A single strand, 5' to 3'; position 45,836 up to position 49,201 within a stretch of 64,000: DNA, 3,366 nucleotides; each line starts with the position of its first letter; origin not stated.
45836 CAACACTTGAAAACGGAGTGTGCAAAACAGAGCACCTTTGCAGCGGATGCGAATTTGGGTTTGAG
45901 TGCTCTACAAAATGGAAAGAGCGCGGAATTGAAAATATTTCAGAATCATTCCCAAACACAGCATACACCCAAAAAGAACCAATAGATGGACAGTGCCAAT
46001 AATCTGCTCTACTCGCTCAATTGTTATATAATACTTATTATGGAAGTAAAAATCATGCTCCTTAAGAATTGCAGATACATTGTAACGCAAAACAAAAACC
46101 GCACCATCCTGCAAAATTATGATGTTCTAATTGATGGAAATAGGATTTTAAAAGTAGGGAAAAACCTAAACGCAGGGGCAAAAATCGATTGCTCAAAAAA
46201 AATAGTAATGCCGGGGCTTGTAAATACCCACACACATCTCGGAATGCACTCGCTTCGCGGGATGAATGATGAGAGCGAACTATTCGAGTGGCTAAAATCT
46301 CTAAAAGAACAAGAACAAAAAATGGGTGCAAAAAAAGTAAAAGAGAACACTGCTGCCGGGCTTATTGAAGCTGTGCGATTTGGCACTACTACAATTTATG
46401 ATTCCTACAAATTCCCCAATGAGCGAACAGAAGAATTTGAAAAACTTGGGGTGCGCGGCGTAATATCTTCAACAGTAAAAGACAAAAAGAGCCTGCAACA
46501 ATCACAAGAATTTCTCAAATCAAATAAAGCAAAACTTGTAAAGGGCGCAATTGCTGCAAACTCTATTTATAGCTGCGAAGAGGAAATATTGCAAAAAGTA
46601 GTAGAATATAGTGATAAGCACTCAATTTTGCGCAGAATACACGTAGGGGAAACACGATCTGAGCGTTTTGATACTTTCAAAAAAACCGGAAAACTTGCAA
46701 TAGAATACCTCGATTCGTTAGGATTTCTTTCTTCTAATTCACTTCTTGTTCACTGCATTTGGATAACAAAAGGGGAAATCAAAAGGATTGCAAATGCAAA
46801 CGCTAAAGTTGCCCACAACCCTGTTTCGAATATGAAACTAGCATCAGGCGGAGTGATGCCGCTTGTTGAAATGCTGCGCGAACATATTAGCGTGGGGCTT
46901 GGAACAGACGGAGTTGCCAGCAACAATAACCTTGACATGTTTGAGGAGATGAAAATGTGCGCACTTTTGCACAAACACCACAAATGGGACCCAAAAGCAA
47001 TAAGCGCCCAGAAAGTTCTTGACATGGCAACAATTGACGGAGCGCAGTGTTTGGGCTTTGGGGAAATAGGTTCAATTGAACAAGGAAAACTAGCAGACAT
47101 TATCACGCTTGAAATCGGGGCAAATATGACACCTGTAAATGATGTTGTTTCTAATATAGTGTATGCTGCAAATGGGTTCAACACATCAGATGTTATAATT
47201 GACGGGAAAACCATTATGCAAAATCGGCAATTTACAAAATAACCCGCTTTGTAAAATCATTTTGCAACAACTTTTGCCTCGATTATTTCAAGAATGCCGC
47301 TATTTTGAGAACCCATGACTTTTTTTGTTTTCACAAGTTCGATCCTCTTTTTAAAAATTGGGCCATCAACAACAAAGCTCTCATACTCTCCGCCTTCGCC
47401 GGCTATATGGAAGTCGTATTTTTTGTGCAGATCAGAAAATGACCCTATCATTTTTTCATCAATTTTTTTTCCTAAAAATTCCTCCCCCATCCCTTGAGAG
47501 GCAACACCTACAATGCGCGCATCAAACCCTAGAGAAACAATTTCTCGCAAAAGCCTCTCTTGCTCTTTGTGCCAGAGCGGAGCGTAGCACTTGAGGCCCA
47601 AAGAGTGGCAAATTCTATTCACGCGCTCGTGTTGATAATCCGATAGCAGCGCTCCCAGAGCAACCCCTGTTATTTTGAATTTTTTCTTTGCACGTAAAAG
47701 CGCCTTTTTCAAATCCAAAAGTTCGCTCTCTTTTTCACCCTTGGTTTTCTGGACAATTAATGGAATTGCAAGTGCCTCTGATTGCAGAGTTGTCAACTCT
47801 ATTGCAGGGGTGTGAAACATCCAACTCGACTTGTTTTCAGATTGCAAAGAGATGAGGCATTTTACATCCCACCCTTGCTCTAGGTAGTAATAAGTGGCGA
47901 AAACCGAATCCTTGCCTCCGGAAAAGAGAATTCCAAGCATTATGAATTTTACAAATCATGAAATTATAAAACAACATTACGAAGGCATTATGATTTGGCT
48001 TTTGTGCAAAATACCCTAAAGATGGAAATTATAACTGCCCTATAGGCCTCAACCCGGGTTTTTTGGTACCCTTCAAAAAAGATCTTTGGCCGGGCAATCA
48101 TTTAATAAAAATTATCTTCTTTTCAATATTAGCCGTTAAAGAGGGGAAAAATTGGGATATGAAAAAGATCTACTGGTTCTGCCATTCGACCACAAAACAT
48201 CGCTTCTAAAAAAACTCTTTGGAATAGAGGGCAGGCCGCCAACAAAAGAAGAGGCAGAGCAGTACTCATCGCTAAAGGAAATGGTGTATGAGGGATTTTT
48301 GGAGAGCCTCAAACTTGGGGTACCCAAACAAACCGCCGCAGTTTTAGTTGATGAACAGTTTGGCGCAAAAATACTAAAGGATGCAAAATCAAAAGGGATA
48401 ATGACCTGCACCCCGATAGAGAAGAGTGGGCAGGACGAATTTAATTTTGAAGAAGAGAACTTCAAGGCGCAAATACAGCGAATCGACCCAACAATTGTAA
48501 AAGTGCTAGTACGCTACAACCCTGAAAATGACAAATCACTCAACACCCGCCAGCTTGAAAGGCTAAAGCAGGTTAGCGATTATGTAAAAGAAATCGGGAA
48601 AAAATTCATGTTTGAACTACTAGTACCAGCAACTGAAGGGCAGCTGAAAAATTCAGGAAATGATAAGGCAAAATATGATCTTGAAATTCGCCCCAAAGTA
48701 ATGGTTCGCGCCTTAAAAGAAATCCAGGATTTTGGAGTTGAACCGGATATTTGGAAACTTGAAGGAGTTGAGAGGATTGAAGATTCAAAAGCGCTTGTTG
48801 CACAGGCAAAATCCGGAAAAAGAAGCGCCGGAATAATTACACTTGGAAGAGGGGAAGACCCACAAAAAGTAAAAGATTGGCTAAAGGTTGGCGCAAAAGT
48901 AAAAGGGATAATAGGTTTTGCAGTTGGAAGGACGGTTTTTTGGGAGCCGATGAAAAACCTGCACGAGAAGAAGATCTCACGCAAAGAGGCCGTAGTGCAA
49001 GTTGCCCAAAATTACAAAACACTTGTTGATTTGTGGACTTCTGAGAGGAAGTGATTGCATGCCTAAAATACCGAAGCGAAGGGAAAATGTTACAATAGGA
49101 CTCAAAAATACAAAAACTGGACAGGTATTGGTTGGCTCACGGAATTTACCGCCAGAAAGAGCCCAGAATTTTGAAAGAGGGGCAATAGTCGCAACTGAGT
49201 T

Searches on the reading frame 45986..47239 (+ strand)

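Call 64: search_protein_families(library=pfam, proteins=[window:45986-47239:+], max_evalue=0.001)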
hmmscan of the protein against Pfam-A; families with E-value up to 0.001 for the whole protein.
window:45986-47239:+ (418 aa): 2 families
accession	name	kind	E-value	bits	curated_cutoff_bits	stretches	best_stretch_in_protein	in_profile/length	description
PF01979.26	Amidohydro_1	-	5.3e-59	200.6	25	1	73-409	1-344/345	Amidohydrolase family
PF07969.17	Amidohydro_3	-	5.6e-16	59.5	29.7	1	117-408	156-469/472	Amidohydrolase family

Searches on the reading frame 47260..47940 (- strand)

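Call 64: search_protein_families(library=pfam, proteins=[window:47260-47940:-], max_evalue=0.001)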
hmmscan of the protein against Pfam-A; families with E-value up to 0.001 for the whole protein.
window:47260-47940:- (227 aa): 1 family
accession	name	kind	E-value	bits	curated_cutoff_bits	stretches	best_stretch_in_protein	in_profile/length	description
PF01902.24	Diphthami_syn_2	-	2.5e-67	227.1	23.2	1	4-220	5-215/219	Diphthamide synthase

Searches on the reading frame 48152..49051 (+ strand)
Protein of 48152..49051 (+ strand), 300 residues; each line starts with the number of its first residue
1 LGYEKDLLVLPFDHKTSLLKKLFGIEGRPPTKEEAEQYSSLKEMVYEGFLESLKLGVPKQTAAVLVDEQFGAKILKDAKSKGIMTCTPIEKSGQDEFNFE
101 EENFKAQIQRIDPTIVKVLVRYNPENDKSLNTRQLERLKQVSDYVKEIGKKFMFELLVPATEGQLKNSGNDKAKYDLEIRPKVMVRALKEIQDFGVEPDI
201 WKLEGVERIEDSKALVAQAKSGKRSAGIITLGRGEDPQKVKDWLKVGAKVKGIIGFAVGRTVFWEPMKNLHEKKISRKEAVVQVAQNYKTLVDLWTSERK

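Call 64: search_protein_families(library=pfam, proteins=[window:48152-49051:+], max_evalue=0.001)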
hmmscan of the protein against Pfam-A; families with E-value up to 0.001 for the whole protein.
window:48152-49051:+ (300 aa): 1 family
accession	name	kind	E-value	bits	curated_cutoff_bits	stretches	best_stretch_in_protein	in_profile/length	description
PF09863.15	DUF2090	-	1.6e-36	126.4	27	1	5-298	35-309/310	Uncharacterized protein conserved in bacteria (DUF2090)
